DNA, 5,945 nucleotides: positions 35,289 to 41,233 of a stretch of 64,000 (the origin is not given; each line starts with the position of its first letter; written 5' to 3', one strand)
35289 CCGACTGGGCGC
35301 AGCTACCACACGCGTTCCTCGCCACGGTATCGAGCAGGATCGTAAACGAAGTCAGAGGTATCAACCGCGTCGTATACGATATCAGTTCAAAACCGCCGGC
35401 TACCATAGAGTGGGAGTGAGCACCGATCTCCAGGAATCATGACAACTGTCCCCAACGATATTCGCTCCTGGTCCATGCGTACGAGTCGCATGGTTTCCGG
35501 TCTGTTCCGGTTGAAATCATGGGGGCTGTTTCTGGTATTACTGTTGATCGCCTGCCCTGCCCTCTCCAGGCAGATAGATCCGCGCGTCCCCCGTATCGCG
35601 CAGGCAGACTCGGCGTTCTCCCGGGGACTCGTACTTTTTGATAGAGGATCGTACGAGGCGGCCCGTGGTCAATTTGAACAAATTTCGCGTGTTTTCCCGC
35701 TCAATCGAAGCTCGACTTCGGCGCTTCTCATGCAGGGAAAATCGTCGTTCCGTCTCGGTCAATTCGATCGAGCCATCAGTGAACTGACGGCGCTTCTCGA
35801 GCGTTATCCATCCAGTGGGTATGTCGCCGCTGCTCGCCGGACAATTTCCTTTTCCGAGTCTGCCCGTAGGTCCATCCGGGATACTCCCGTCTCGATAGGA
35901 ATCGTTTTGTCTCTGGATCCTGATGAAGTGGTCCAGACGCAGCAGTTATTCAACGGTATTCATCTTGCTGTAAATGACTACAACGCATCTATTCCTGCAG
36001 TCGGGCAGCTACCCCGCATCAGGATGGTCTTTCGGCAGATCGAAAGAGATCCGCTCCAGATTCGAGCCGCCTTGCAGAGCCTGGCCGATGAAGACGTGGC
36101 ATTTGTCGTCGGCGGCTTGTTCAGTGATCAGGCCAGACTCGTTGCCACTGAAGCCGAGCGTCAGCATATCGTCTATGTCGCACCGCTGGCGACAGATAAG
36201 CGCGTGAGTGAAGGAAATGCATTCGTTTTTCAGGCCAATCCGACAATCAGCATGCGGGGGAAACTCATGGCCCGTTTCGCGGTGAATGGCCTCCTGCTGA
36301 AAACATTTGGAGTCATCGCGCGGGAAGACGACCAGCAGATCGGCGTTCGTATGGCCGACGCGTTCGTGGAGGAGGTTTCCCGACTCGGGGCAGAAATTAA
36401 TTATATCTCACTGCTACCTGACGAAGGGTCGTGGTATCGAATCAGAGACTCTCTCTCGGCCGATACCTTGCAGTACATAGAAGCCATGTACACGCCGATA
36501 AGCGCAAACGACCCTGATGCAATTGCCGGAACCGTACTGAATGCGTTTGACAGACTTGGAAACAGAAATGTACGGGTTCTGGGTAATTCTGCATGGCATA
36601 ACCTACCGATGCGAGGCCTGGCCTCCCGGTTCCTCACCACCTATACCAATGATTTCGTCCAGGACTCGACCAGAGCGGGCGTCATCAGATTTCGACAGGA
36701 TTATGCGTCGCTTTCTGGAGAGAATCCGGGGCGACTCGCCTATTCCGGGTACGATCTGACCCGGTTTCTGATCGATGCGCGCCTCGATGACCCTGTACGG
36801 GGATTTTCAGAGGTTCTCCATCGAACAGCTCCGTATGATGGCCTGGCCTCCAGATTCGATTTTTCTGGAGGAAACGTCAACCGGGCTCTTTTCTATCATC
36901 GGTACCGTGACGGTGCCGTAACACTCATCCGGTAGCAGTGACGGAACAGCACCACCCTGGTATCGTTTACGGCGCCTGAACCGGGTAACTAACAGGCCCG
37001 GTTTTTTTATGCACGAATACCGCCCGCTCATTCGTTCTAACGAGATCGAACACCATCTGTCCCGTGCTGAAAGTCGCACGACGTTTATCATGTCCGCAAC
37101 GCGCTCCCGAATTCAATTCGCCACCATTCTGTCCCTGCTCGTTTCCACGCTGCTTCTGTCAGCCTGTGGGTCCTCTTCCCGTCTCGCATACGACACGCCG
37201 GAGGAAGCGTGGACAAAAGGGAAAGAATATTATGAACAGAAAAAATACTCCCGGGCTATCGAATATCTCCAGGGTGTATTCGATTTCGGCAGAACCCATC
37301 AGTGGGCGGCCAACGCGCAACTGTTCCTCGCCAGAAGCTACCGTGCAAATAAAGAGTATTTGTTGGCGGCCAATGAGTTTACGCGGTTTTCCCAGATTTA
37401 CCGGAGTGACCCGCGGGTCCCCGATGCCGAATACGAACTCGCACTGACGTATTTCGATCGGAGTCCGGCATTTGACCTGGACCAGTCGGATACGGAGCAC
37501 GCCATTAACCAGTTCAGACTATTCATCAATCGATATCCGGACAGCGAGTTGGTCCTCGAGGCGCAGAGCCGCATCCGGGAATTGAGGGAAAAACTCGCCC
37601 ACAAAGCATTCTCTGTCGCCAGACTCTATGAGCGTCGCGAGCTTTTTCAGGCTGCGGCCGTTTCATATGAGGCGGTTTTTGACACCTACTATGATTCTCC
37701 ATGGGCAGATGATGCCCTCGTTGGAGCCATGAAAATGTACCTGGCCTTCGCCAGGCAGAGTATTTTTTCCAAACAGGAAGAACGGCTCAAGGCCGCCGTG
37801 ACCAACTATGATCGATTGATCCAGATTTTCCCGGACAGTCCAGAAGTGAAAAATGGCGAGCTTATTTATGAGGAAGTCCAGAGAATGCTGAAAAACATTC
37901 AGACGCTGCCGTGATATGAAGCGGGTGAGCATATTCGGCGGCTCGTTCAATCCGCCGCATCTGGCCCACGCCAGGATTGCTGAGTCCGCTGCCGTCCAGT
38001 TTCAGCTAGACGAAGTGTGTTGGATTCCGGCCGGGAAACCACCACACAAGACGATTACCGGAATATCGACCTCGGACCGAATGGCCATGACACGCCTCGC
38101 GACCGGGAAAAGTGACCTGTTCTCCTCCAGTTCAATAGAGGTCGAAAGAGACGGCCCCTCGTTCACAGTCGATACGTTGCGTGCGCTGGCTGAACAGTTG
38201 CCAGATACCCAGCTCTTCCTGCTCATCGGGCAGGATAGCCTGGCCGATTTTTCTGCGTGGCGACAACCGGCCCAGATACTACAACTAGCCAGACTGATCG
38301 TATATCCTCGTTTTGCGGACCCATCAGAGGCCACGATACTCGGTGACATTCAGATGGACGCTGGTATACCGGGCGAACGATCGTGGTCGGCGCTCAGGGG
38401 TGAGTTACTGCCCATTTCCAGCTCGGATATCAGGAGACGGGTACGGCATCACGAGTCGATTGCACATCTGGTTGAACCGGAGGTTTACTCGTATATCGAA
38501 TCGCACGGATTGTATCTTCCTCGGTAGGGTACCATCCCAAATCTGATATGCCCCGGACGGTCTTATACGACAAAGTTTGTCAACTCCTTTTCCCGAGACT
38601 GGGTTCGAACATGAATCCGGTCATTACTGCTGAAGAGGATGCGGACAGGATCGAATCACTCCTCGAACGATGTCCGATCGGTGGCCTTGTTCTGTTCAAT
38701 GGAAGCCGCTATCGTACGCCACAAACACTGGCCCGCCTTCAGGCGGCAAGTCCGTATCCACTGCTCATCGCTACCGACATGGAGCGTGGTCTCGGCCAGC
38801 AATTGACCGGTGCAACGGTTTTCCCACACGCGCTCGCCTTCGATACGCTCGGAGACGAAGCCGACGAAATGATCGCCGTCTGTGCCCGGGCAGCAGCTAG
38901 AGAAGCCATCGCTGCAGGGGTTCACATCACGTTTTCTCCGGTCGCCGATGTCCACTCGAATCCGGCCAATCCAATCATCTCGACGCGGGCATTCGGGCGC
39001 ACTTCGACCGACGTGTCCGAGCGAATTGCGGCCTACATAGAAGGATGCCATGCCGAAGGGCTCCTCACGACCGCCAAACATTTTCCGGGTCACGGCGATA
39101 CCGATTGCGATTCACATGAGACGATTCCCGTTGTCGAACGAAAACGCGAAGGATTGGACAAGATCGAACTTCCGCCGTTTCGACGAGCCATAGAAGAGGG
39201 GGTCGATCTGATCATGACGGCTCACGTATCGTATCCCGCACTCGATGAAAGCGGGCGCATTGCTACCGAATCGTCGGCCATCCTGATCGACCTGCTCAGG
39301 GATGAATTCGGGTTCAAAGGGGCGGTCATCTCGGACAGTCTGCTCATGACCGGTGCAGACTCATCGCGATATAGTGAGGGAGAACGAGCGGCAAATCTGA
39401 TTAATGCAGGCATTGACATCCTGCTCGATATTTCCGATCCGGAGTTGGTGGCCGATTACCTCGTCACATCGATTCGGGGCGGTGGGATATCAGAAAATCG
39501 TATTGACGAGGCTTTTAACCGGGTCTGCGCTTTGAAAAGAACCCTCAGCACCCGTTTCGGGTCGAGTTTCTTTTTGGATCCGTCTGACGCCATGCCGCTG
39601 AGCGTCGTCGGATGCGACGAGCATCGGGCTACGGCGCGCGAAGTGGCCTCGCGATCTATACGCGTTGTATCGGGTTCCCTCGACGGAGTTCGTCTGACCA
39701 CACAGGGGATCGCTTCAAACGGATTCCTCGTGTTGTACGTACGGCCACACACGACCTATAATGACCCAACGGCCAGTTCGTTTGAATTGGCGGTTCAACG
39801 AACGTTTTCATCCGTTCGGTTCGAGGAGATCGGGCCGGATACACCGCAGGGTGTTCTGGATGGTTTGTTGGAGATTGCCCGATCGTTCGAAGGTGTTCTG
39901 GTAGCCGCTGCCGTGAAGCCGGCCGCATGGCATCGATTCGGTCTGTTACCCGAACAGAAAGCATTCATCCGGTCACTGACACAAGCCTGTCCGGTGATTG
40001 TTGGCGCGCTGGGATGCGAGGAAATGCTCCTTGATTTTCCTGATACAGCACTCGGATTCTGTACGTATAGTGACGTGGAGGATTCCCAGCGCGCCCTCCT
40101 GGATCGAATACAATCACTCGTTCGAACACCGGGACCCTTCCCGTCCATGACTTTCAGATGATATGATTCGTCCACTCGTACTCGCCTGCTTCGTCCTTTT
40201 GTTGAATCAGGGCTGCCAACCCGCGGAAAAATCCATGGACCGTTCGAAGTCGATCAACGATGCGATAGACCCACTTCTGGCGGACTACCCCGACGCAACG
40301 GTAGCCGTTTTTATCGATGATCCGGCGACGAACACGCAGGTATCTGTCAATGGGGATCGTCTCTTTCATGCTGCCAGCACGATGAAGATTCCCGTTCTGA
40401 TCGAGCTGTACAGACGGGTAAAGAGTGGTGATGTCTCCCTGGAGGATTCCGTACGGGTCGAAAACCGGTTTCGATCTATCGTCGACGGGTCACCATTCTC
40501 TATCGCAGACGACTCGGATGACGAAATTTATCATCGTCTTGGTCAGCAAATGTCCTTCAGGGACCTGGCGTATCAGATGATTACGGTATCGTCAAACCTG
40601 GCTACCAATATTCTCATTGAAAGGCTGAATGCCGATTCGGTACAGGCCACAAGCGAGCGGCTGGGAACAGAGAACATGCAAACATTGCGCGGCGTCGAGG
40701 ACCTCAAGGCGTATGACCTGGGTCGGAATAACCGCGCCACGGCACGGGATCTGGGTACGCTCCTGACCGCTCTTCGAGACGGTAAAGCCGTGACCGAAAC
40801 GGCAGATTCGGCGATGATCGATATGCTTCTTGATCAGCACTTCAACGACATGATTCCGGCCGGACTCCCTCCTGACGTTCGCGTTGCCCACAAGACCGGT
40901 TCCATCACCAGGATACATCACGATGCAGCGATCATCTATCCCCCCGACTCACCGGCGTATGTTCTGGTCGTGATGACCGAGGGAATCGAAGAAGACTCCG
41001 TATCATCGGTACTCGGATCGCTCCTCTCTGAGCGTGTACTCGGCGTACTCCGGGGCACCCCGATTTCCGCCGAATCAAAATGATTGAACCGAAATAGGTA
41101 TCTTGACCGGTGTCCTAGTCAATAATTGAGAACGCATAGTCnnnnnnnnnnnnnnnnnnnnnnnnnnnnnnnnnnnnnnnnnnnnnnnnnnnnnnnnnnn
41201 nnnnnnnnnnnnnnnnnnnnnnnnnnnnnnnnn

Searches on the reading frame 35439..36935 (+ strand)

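Call 90: search_protein_families(library=pfam, proteins=[window:35439-36935:+], max_evalue=0.000001)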
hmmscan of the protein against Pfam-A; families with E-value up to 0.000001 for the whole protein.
window:35439-36935:+ (498 aa): 4 families
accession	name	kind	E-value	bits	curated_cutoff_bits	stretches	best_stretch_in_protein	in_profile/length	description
PF13458.12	Peripla_BP_6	-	4.4e-12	46.8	31.7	1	167-447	18-292/343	Periplasmic binding protein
PF13174.12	TPR_6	-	2.5e-07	31.3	26.3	0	95-126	2-33/33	Tetratricopeptide repeat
PF01094.35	ANF_receptor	-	4.3e-07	29.7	25.4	1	174-328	6-158/353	Receptor family ligand binding region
PF13432.12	TPR_16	-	7.1e-07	30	32.7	0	97-126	1-30/65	Tetratricopeptide repeat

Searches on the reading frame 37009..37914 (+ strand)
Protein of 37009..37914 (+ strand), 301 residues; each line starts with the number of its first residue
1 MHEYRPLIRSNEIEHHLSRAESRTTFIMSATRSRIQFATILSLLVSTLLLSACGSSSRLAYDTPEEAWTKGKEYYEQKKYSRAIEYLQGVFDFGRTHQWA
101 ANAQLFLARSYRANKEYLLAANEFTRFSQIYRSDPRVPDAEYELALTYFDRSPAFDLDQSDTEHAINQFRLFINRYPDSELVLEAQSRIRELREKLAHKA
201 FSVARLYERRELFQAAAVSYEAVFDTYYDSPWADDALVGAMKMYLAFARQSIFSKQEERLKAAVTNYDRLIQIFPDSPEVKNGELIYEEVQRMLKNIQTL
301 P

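Call 90: search_protein_families(library=pfam, proteins=[window:37009-37914:+], max_evalue=0.000001)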
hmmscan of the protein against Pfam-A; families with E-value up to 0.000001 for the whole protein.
window:37009-37914:+ (301 aa): 3 families
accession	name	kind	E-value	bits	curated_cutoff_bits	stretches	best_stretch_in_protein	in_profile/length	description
PF13525.12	YfiO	-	2.6e-26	93.1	25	1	63-251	4-195/203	Outer membrane lipoprotein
PF13428.12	TPR_14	-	2.4e-08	34.3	23.5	0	256-280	13-37/44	Tetratricopeptide repeat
PF13512.12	TPR_18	-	2.7e-07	31.3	21.9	0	63-189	9-145/145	Tetratricopeptide repeat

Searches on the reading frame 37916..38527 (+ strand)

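Call 90: search_protein_families(library=pfam, proteins=[window:37916-38527:+], max_evalue=0.000001)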
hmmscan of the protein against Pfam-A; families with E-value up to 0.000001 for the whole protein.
window:37916-38527:+ (203 aa): 1 family
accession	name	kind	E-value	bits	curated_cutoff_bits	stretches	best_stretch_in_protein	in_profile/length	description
PF01467.32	CTP_transf_like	-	9.9e-24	84.5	21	1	6-175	1-133/133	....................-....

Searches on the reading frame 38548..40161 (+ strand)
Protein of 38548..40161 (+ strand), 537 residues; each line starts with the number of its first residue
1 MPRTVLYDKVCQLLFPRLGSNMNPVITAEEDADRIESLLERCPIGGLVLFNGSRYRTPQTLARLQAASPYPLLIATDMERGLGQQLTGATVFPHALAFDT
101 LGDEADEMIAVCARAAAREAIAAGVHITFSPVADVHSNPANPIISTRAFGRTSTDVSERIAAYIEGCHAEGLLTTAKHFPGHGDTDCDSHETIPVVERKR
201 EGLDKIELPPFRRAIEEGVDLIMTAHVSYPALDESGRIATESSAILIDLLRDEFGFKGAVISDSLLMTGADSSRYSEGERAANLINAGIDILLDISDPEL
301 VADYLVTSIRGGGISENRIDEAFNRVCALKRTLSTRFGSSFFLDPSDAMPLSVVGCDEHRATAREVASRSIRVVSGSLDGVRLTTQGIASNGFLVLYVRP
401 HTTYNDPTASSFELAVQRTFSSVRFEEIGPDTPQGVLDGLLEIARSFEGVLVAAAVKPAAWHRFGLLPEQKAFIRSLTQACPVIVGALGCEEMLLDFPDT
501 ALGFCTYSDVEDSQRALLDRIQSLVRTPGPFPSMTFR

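Call 90: search_protein_families(library=pfam, proteins=[window:38548-40161:+], max_evalue=0.000001)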
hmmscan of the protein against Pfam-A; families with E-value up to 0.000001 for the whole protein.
window:38548-40161:+ (537 aa): 1 family
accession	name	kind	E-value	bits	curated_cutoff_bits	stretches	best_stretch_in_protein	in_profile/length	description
PF00933.27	Glyco_hydro_3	-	5.2e-70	236.8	27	1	7-328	3-315/316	Glycosyl hydrolase family 3 N terminal domain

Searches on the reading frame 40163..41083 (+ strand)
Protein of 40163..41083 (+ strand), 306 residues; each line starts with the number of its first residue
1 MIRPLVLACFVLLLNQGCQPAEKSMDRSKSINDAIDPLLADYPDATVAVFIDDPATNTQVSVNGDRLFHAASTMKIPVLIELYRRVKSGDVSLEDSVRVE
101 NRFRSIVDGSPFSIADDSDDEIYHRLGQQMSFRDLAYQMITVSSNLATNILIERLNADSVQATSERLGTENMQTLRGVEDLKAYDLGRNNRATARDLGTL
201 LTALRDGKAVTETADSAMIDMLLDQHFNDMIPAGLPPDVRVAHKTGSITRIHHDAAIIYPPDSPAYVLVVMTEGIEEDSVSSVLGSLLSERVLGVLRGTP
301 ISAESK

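Call 90: search_protein_families(library=pfam, proteins=[window:40163-41083:+], max_evalue=0.000001)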
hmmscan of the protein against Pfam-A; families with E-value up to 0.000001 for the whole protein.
window:40163-41083:+ (306 aa): 1 family
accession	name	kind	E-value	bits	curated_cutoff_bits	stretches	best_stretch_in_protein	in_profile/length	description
PF13354.11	Beta-lactamase2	-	1.8e-57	194.5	22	1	49-272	2-214/214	Beta-lactamase enzyme family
